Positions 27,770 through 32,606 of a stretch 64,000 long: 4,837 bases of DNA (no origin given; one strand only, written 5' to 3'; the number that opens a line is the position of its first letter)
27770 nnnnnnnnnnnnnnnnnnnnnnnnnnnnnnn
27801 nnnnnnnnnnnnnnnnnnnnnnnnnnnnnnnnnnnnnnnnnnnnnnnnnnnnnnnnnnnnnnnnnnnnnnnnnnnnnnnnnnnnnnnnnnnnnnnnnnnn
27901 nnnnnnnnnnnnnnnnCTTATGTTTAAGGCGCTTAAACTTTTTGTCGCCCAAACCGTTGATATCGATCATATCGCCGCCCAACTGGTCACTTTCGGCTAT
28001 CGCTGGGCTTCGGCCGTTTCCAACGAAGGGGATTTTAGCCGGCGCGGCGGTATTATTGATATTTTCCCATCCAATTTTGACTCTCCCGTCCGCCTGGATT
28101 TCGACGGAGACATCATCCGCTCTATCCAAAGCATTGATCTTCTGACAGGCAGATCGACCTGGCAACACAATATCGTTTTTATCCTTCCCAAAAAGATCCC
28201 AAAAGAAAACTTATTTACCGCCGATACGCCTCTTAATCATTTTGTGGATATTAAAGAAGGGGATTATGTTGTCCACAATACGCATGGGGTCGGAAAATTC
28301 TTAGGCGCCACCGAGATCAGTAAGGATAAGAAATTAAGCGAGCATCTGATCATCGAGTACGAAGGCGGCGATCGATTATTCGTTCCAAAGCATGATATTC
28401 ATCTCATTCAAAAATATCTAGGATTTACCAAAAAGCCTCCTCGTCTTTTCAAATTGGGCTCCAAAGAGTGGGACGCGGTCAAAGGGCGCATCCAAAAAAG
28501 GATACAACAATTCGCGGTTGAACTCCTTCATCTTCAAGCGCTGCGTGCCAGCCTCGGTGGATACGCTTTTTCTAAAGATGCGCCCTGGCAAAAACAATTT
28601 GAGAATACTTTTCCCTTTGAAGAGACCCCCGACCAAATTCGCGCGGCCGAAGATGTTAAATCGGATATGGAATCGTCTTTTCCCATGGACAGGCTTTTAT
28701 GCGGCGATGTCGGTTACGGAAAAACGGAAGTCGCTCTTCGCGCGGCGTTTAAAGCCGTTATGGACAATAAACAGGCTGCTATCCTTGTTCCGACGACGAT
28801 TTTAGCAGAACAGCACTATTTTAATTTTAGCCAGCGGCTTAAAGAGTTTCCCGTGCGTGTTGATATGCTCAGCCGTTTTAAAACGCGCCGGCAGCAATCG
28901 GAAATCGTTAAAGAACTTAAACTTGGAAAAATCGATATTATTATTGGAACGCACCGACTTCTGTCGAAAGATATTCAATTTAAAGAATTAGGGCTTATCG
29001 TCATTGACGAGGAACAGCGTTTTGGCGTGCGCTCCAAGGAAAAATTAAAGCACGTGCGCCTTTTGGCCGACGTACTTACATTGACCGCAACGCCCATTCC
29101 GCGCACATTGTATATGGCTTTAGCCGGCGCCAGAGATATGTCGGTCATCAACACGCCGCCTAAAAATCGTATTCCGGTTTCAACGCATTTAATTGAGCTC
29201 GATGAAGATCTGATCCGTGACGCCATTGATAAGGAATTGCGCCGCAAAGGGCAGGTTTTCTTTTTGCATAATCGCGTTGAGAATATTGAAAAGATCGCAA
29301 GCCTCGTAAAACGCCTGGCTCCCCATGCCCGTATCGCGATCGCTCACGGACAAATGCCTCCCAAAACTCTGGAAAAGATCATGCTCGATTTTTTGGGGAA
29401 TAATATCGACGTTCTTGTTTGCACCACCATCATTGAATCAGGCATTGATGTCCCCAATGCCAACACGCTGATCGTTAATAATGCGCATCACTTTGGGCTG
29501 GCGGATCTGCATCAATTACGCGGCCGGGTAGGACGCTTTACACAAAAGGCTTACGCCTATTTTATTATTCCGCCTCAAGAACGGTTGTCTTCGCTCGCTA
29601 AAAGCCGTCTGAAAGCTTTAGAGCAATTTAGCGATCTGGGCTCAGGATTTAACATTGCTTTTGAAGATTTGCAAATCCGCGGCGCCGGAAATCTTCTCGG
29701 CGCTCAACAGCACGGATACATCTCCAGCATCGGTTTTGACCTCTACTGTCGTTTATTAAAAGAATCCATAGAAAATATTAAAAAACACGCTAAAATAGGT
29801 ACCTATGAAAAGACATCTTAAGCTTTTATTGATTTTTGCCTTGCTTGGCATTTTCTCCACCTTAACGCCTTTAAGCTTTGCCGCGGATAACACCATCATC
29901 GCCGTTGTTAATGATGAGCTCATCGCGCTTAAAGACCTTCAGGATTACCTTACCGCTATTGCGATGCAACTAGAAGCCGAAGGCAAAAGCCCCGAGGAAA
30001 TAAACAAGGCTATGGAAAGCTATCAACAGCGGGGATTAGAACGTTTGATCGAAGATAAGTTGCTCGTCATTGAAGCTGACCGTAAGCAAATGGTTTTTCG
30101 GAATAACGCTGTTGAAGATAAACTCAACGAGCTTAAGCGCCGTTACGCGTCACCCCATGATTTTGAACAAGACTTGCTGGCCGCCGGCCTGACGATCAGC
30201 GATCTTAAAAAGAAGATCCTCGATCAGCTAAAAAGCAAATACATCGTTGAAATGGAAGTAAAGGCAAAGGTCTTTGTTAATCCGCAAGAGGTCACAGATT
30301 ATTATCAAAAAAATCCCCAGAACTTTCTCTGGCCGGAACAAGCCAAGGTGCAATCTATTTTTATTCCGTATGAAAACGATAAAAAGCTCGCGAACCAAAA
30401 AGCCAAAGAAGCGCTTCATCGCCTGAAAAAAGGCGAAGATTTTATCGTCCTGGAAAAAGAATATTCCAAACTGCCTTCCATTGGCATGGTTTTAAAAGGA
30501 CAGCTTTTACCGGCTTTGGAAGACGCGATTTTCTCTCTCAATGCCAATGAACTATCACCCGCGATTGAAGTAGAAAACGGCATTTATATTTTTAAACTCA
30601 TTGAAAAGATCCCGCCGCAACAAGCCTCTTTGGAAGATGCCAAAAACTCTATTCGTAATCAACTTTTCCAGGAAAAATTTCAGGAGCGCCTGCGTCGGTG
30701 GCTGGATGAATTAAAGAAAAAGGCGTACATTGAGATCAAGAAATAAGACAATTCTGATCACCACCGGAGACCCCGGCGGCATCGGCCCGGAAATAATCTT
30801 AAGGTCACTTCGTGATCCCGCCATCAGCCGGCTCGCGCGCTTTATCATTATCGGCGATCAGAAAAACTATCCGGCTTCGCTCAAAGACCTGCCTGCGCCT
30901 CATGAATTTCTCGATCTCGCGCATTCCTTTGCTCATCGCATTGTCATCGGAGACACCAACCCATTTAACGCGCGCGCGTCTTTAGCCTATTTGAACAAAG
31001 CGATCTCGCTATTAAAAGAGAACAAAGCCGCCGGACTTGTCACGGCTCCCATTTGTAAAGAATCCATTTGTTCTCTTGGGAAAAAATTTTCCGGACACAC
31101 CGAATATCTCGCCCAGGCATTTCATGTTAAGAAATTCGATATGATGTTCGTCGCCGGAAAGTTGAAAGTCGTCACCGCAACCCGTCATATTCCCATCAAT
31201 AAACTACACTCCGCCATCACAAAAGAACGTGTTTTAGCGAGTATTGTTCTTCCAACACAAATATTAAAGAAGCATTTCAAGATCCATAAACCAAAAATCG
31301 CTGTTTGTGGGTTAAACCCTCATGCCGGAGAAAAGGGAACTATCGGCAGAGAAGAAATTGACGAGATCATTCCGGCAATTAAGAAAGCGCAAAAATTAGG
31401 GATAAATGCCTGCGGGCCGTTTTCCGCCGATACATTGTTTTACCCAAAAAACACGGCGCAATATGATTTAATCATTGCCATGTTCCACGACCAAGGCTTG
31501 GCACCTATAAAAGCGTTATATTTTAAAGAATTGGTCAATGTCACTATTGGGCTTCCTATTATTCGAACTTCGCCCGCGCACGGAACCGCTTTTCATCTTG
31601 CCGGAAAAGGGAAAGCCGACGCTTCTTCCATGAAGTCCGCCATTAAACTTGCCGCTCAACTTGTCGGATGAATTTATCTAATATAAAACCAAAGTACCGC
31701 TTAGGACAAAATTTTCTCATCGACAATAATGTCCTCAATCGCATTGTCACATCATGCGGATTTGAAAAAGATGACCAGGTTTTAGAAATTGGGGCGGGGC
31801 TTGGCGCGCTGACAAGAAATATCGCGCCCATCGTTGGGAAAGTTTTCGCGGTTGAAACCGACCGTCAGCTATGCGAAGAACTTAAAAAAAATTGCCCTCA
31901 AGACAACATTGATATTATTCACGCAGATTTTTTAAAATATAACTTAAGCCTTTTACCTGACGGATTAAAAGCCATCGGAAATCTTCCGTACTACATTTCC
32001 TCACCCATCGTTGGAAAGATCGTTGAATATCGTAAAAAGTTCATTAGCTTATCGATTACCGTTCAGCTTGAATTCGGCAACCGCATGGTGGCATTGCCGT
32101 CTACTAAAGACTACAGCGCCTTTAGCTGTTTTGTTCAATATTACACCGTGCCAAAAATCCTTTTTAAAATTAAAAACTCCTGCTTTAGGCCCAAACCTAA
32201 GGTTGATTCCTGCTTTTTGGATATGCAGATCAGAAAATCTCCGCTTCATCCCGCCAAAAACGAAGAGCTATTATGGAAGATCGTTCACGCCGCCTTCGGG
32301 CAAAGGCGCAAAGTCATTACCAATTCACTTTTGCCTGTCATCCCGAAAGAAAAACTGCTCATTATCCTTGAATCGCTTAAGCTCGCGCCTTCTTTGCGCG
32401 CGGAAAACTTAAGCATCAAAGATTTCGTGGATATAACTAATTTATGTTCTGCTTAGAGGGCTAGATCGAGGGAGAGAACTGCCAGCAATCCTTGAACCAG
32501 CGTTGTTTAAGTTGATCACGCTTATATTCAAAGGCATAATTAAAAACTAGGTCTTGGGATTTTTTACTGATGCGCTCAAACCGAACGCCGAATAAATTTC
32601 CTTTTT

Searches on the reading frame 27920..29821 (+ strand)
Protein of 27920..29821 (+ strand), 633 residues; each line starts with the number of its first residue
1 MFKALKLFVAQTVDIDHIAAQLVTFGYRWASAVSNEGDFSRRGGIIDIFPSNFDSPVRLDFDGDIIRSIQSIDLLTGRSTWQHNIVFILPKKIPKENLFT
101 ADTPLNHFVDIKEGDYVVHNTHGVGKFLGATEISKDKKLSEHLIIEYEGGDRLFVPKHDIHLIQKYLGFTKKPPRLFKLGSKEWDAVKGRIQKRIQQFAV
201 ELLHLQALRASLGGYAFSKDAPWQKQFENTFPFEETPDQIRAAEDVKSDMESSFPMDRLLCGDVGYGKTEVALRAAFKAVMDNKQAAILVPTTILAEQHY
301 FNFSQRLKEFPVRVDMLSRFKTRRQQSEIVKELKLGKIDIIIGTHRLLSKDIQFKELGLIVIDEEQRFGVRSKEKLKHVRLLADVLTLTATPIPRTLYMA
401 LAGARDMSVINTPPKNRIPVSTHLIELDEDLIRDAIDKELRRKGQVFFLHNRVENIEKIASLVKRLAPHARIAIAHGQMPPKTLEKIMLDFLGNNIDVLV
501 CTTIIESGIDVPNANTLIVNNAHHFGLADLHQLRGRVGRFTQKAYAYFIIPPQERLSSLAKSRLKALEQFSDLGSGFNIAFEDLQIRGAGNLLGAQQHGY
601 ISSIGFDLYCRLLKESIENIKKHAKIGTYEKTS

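Call 44: search_protein_families(library=pfam, proteins=[window:27920-29821:+], max_evalue=0.00001)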
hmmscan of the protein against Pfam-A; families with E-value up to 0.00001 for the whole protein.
window:27920-29821:+ (633 aa): 5 families
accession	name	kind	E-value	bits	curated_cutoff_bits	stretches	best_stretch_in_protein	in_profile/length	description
PF00270.35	DEAD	-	1.8e-24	86.8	26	1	236-397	1-164/167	DEAD/DEAH box helicase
PF00271.37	Helicase_C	-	6.9e-22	78.2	23.5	1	435-540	5-109/110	Helicase conserved C-terminal domain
PF17757.6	UvrB_inter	-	2.4e-18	66.5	22.9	1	5-92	1-89/91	UvrB interaction domain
PF02559.22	CarD_TRCF_RID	-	3.4e-16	59.5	23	1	112-167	2-57/57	CarD-like/TRCF RID domain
PF04851.21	ResIII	-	4.7e-08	33.5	22.5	1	236-392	5-162/164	Type III restriction enzyme, res subunit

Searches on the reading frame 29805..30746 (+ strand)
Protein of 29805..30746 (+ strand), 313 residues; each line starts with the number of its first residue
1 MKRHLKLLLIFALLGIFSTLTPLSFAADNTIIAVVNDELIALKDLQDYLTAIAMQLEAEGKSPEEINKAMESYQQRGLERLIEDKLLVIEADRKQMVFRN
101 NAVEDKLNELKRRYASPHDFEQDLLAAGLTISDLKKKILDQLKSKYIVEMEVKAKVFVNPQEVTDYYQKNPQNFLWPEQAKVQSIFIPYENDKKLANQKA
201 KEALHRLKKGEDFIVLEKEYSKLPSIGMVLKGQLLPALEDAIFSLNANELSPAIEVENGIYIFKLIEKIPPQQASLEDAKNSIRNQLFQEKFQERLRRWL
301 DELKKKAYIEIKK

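Call 44: search_protein_families(library=pfam, proteins=[window:29805-30746:+], max_evalue=0.00001)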
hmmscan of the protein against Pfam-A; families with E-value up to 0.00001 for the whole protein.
window:29805-30746:+ (313 aa): 6 families
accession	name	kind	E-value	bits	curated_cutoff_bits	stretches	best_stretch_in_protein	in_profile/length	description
PF13145.12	Rotamase_2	-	1.3e-18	68.4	27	1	158-281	1-121/121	PPIC-type PPIASE domain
PF13616.12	Rotamase_3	-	6.2e-10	40.1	22.5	1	177-268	13-115/116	PPIC-type PPIASE domain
PF00639.27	Rotamase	-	2.4e-08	35.3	21.7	1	190-266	12-96/97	PPIC-type PPIASE domain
PF13623.11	SurA_N_2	-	1.5e-07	31.8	28.5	1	8-109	20-121/145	SurA-like N-terminal domain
PF13624.11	SurA_N_3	-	1.6e-07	31.7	27.2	1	9-142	23-156/162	SurA-like N-terminal domain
PF09312.16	SurA_N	-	3.5e-07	30.8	30.8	1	30-141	3-111/118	SurA N-terminal domain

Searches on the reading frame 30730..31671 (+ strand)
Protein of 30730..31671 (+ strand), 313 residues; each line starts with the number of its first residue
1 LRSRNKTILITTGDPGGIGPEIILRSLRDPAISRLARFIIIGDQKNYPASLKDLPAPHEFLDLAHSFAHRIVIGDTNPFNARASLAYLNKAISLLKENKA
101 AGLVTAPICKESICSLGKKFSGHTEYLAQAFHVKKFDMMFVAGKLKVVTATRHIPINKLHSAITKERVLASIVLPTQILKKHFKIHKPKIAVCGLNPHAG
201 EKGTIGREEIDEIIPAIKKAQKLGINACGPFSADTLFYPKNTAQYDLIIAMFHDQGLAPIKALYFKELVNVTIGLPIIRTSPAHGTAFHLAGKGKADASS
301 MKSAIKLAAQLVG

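Call 44: search_protein_families(library=pfam, proteins=[window:30730-31671:+], max_evalue=0.00001)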
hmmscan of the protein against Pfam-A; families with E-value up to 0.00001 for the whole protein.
window:30730-31671:+ (313 aa): 1 family
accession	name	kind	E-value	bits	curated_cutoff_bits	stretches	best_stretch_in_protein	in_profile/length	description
PF04166.17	PdxA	-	6.8e-98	328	27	1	68-308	48-286/286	Pyridoxal phosphate biosynthetic protein PdxA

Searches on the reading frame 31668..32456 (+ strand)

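Call 44: search_protein_families(library=pfam, proteins=[window:31668-32456:+], max_evalue=0.00001)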
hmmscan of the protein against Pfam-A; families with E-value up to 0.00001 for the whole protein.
window:31668-32456:+ (262 aa): 1 family
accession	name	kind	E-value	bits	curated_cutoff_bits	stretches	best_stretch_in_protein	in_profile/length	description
PF00398.26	RrnaAD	-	3.1e-59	200.7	24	1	9-259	5-260/263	Ribosomal RNA adenine dimethylase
